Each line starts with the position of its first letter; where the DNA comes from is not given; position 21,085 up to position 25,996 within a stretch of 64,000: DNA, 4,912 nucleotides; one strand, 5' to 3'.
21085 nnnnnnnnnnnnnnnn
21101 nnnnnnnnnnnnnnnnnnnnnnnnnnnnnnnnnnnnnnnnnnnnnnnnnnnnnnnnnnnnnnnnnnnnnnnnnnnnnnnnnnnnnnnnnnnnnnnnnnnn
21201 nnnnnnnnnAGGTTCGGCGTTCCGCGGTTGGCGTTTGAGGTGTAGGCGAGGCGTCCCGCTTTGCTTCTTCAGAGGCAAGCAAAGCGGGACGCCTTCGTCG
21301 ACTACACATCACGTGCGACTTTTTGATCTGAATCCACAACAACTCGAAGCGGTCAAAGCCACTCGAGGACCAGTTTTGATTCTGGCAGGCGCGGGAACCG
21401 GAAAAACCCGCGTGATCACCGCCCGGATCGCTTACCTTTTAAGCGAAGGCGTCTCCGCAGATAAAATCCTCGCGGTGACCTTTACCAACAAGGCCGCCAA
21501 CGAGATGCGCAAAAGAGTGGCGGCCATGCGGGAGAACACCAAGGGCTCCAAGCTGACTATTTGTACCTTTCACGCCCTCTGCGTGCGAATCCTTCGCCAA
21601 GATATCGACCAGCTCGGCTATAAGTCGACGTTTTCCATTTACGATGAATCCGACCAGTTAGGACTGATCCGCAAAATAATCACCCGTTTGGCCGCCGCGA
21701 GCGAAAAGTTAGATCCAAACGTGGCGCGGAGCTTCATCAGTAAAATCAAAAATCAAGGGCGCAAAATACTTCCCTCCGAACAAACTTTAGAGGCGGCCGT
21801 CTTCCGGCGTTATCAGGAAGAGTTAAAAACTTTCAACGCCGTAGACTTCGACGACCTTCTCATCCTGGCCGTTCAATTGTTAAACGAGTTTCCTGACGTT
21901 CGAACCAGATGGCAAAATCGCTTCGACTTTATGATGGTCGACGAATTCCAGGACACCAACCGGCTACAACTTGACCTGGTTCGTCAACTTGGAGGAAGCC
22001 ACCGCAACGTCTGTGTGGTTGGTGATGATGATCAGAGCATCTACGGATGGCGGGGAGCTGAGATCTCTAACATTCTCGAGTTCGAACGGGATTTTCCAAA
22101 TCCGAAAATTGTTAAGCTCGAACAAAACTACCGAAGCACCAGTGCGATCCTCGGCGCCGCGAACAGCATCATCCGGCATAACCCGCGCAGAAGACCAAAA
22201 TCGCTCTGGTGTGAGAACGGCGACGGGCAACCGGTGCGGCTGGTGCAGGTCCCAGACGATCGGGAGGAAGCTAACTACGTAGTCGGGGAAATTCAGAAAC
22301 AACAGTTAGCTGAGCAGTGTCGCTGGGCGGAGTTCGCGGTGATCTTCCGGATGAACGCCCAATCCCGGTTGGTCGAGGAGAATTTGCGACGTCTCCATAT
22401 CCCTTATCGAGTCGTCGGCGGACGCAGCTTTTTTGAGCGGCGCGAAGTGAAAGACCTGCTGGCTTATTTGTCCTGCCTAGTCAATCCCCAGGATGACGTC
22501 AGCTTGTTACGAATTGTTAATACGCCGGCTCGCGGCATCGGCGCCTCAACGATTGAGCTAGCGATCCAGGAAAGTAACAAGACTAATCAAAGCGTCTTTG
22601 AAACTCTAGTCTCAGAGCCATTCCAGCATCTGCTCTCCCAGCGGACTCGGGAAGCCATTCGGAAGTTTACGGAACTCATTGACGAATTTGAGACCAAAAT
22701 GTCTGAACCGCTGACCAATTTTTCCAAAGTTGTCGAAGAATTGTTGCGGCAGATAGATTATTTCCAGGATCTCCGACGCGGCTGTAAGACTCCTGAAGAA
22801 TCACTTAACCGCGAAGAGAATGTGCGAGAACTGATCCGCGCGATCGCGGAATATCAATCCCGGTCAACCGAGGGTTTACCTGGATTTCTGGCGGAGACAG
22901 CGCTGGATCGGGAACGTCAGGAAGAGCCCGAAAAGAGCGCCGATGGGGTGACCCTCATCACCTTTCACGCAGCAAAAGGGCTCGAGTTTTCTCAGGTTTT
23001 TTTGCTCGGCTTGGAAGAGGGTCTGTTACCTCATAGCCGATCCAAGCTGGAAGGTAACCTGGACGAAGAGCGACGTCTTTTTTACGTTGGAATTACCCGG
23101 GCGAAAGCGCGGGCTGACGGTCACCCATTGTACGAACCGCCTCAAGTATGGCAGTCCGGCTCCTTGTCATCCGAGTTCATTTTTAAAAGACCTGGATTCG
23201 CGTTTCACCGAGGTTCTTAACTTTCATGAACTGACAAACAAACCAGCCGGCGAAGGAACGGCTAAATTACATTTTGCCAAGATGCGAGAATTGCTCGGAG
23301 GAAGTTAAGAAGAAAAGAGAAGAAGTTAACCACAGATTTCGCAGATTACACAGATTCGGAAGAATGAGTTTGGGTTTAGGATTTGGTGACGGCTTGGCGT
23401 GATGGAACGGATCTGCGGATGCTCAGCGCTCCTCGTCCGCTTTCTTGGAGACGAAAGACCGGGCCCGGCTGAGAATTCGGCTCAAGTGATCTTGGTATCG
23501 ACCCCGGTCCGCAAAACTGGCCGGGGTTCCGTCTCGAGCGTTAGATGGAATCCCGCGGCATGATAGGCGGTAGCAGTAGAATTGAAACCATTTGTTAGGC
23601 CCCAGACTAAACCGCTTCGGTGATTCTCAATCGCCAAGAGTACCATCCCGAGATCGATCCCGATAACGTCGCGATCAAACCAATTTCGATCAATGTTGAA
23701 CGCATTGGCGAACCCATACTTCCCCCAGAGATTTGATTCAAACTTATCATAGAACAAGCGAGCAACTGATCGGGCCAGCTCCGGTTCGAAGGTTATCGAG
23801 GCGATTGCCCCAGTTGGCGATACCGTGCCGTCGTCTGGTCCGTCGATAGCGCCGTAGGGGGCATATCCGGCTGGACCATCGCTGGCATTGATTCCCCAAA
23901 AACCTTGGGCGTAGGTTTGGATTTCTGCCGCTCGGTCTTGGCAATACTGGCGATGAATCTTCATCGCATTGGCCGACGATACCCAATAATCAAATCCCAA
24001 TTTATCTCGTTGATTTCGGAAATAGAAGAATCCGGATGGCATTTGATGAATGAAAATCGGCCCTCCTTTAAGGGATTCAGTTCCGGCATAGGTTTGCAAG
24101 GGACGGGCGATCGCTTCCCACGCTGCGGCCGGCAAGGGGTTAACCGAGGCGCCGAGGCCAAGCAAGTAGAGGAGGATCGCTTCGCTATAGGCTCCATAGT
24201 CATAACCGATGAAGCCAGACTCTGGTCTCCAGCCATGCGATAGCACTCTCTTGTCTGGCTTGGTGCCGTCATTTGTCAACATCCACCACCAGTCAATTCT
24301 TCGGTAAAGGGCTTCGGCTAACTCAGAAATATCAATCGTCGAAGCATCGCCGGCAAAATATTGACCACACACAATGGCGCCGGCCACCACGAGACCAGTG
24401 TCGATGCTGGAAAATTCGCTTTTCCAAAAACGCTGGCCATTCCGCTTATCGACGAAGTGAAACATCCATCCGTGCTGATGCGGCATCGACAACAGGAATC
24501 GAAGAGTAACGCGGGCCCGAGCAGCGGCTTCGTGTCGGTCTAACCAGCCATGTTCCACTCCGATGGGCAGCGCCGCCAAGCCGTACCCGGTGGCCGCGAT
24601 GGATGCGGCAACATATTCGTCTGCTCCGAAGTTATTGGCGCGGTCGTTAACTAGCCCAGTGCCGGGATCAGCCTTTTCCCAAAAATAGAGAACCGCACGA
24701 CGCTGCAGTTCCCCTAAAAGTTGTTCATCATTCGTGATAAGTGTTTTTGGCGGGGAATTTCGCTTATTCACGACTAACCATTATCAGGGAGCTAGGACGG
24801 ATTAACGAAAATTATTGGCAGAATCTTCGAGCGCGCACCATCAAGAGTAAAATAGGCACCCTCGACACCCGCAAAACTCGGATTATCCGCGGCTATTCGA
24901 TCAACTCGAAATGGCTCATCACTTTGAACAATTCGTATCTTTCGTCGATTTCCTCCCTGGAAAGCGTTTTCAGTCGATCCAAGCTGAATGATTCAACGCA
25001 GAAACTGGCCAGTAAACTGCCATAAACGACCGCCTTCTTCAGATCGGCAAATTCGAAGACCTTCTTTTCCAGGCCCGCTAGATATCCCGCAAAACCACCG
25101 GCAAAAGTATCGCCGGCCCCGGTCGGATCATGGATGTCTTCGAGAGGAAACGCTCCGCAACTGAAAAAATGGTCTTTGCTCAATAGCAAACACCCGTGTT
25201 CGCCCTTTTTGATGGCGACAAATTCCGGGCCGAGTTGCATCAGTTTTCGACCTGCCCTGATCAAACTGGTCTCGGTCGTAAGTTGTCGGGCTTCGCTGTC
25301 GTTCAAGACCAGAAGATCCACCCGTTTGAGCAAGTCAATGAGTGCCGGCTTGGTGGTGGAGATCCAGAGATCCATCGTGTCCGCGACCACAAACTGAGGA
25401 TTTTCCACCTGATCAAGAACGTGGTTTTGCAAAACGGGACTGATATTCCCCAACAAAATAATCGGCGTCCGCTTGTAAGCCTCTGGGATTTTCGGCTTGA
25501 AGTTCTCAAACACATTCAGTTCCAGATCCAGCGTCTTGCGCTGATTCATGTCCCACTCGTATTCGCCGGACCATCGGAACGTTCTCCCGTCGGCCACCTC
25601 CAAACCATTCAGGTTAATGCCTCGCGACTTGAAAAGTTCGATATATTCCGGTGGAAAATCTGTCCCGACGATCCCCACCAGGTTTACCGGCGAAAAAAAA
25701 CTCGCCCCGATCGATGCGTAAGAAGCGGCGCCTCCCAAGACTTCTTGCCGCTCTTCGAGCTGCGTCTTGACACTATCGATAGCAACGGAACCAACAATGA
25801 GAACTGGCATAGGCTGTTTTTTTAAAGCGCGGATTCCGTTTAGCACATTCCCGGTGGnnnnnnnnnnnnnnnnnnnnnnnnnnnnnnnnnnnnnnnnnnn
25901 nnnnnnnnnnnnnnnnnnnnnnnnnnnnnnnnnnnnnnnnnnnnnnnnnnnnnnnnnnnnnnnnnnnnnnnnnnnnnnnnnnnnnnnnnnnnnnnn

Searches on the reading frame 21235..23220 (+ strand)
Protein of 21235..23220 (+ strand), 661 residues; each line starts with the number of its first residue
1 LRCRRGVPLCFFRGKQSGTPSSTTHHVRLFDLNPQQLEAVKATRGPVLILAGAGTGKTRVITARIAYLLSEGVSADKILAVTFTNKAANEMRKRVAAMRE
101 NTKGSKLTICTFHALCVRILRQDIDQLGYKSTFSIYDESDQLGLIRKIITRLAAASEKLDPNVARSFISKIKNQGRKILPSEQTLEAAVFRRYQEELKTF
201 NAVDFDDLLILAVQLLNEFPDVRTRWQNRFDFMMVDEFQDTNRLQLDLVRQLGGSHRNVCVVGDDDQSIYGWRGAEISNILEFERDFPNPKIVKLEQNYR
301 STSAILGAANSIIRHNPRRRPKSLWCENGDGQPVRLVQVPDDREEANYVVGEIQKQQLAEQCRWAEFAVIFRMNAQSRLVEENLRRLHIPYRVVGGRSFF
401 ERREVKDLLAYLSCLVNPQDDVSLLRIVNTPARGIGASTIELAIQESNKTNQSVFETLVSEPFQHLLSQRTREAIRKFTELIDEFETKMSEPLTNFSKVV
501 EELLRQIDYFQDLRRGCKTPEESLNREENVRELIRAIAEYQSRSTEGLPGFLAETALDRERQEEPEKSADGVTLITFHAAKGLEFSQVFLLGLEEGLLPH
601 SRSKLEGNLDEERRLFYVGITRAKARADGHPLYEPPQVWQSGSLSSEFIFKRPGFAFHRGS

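Call 73: search_protein_families(library=pfam, proteins=[window:21235-23220:+], max_evalue=0.00001)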
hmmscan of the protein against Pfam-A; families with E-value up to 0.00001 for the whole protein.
window:21235-23220:+ (661 aa): 6 families
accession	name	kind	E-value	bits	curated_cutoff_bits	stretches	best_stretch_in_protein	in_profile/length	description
PF00580.27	UvrD-helicase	-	2.2e-90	303.5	23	1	32-288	1-271/271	UvrD/REP helicase N-terminal domain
PF13361.12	UvrD_C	-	1.8e-78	264.9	25.6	1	293-626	1-342/350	UvrD-like helicase C-terminal domain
PF13245.12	AAA_19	-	1e-25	90.9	25.1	1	36-271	1-132/134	AAA domain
PF13604.12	AAA_30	-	2.2e-08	34.5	27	0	32-103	2-74/191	AAA domain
PF13538.12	UvrD_C_2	-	5.5e-07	29.8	27.4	0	572-626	2-48/52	UvrD-like helicase C-terminal domain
PF13086.12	AAA_11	-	6.9e-07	29.7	27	1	32-125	2-95/257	AAA domain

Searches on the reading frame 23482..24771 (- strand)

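Call 73: search_protein_families(library=pfam, proteins=[window:23482-24771:-], max_evalue=0.00001)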
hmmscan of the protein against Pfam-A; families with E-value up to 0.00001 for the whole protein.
window:23482-24771:- (429 aa): 1 family
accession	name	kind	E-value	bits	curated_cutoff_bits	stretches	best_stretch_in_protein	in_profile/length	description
PF10091.15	Glycoamylase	-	2.6e-55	187.8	27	1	190-392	2-216/221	Putative glucoamylase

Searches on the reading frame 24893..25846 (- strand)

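Call 74: search_protein_families(library=pfam, proteins=[window:24893-25846:-], max_evalue=0.00001)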
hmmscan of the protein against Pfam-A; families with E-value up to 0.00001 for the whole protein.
window:24893-25846:- (317 aa): 1 family
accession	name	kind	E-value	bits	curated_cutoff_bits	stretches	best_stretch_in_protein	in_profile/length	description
PF00294.29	PfkB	-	2.1e-24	86.9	25.8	1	28-288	17-294/302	pfkB family carbohydrate kinase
